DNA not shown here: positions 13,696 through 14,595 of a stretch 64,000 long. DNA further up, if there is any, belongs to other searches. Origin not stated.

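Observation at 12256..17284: Second heptose-phosphate module (RfaE-kinase-like + GmhA + HAD phosphatase) beside a split transketolase and Zn-ADH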

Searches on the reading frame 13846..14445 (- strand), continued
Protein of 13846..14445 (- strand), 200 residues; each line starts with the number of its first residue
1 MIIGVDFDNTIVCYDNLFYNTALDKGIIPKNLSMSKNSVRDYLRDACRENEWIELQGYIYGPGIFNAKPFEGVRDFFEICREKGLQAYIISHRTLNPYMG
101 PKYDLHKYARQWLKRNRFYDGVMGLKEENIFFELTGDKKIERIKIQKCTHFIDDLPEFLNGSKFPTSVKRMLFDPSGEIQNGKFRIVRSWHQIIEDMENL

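Call 54: fold_search(model_id=the predicted structure, library=pdb)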
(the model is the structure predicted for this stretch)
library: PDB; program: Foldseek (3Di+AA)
matches with E <= 10: 874; with E <= 0.001: 93
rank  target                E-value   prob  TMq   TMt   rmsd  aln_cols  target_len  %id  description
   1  3bwv_A                2.2e-07  1.00  0.60  0.71   5.0       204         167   16  Crystal structure of deoxyribonucleotidase-like protein (NP_764060.1) from Staphylococcus epidermidis ATCC 12228 at 1. (released 2008-01-22)
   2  4mum                  3.8e-07  1.00  0.67  0.67   4.1       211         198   16  Crystal structure of mitochondrial 5'(3')-deoxy ribonucleotidase alternative spliced variant (released 2014-02-26)
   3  2jao                  4.0e-07  1.00  0.66  0.67   4.6       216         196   18  Crystal structure of D12N variant of mouse cytosolic 5'(3')- deoxyribonucleotidase (cdN) in complex with deoxyguanosine  (released 2007-11-20)
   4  3bwv_B                4.3e-07  1.00  0.61  0.71   4.5       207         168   14  Crystal structure of deoxyribonucleotidase-like protein (NP_764060.1) from Staphylococcus epidermidis ATCC 12228 at 1. (released 2008-01-22)
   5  2i7d_B                8.8e-07  1.00  0.67  0.69   4.4       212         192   17  Structure of Human cytosolic deoxyribonucleotidase in complex with deoxyuridine, AlF4 and Mg2+ (released 2007-10-30)
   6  1z4i                  9.4e-07  1.00  0.63  0.65   4.6       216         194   17  Structure of the D41N variant of the human mitochondrial deoxyribonucleotidase in complex with deoxyribouridine 5'-monop (released 2005-07-26)
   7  6g2m                  1.2e-06  1.00  0.65  0.65   4.7       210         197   16  Crystal structure of human mitochondrial 5'(3')-deoxyribonucleotidase in complex with the inhibitor PB-PAU (released 2018-07-11)
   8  4mwo                  1.5e-06  1.00  0.64  0.66   4.7       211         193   16  Crystal structure of human mitochondrial 5'(3')-deoxyribonucleotidase in complex with the inhibitor CPB-T (released 2014-09-10)
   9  3u13                  1.7e-06  1.00  0.65  0.66   4.4       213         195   16  Crystal Structure of de Novo design of cystein esterase ECH13 at the resolution 1.6A, Northeast Structural Genomics Cons (released 2011-11-23)
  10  4l6a                  1.8e-06  1.00  0.62  0.62   4.8       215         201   16  Structure of human mitochondrial 5'(3')-deoxyribonucleotidase (released 2014-02-12)
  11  1mh9                  2.5e-06  1.00  0.63  0.65   4.8       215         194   16  Crystal Structure Analysis of deoxyribonucleotidase (released 2002-10-30)
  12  2i7d_A                4.5e-06  1.00  0.67  0.68   4.5       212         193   16  Structure of Human cytosolic deoxyribonucleotidase in complex with deoxyuridine, AlF4 and Mg2+ (released 2007-10-30)
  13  3kzx                  5.8e-06  1.00  0.52  0.51   8.1       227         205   12  Crystal structure of a Had-superfamily hydrolase from Ehrlichia chaffeensis at 1.9A resolution (released 2009-12-22)
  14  4yih_B                8.0e-06  1.00  0.66  0.69   4.4       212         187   17  Crystal structure of human cytosolic 5'(3')-deoxyribonucleotidase in complex with the inhibitor PB-PVU (released 2015-09-09)
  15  2om6_A                8.5e-06  1.00  0.59  0.52   6.5       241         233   16  Hypothetical Protein (Probable Phosphoserine Phosph (PH0253) from Pyrococcus Horikoshii OT3 (released 2008-01-29)
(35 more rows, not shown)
